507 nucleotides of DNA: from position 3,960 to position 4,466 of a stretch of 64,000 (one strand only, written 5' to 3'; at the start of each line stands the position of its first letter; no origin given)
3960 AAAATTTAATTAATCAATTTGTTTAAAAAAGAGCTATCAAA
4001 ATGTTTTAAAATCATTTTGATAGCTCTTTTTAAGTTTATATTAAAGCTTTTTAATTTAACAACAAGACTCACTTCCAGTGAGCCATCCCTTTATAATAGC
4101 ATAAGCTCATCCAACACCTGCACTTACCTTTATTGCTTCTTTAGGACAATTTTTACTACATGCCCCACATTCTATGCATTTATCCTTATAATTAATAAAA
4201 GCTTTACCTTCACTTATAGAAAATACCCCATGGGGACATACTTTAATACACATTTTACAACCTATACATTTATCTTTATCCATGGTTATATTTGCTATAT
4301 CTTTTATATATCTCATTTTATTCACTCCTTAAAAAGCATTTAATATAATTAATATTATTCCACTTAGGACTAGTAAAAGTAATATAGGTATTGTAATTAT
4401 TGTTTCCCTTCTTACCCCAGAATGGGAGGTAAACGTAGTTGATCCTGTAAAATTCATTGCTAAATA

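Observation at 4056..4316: hgcB: in-frame TGA at the position of the conserved functional Cys; read-through restores the Cys-Cys tail (candidate selenocysteine HgcB)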

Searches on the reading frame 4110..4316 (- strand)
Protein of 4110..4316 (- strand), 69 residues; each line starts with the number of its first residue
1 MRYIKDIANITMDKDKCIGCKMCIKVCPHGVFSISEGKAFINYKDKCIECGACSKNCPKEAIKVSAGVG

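Call 15: search_protein_families(library=ncbifam, proteins=[window:4110-4316:-])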
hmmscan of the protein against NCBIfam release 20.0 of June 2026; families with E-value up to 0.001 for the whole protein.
seq(69 aa): 98 families (the best 25 are shown)
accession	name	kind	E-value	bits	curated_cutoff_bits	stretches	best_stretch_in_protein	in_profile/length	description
NF040864.1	HgcB_ferredoxin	equivalog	2.4e-28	97.8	99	1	2-69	1-68/93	mercury methylation ferredoxin HgcB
NF043039.1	HgcAB_like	equivalog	2.8e-16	60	285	1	8-62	293-349/350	HgcAB-like fusion protein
NF006221.0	PRK08348.1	subfamily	2.8e-14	53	124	1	9-66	38-96/136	NADH-plastoquinone oxidoreductase subunit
NF038196.1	ferrodoxin_EFR1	subfamily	3.5e-13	50.1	75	1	8-64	178-231/242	EFR1 family ferrodoxin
NF058577.1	FdxA_fam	equivalog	6.9e-12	45.4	65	1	14-61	6-52/52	4Fe-4S ferredoxin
NF045874.1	Vhu_polyferre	exception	8.9e-12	44.4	600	1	14-66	127-178/381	F420-non-reducing hydrogenase associated-polyferredoxin VhuB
TIGR02700.1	flavo_MJ0208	hypoth_equivalog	2.2e-11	43.5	251.35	1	7-64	140-196/234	dihydromethanopterin reductase (acceptor)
TIGR04395.1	cutC_activ_rSAM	equivalog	4.2e-11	42.7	360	1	9-65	48-106/309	choline TMA-lyase-activating enzyme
NF040770.1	hetero_SS_HdrA2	exception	1.4e-10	40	1100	1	9-64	571-625/777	CoB-CoM heterodisulfide reductase HdrA2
TIGR02179.1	PorD_KorD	subfamily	2.1e-10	40.5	60.05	1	12-64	22-74/78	2-oxoacid:acceptor oxidoreductase, delta subunit, pyruvate/2-ketoisovalerate family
NF040684.1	PorD_Arch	equivalog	2.5e-10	40.3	120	1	11-64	28-81/85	pyruvate synthase subunit PorD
NF043069.1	T4HPD_activ_SAM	equivalog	6.9e-10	38.8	425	1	8-64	44-99/299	trans-4-hydroxy-L-proline dehydratase activase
NF042909.1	FMH_DH_FwdF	exception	1e-09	38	375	1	9-65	251-314/336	tungsten-dependent formylmethanofuran dehydrogenase subunit FwdF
NF005503.0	PRK07118.1-2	equivalog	1.4e-09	37.6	252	2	17-64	140-186/292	RnfABCDGE type electron transport complex subunit B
TIGR02936.1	fdxN_nitrog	equivalog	2.1e-09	37.4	80.55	1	11-35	17-41/91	ferredoxin III, nif-specific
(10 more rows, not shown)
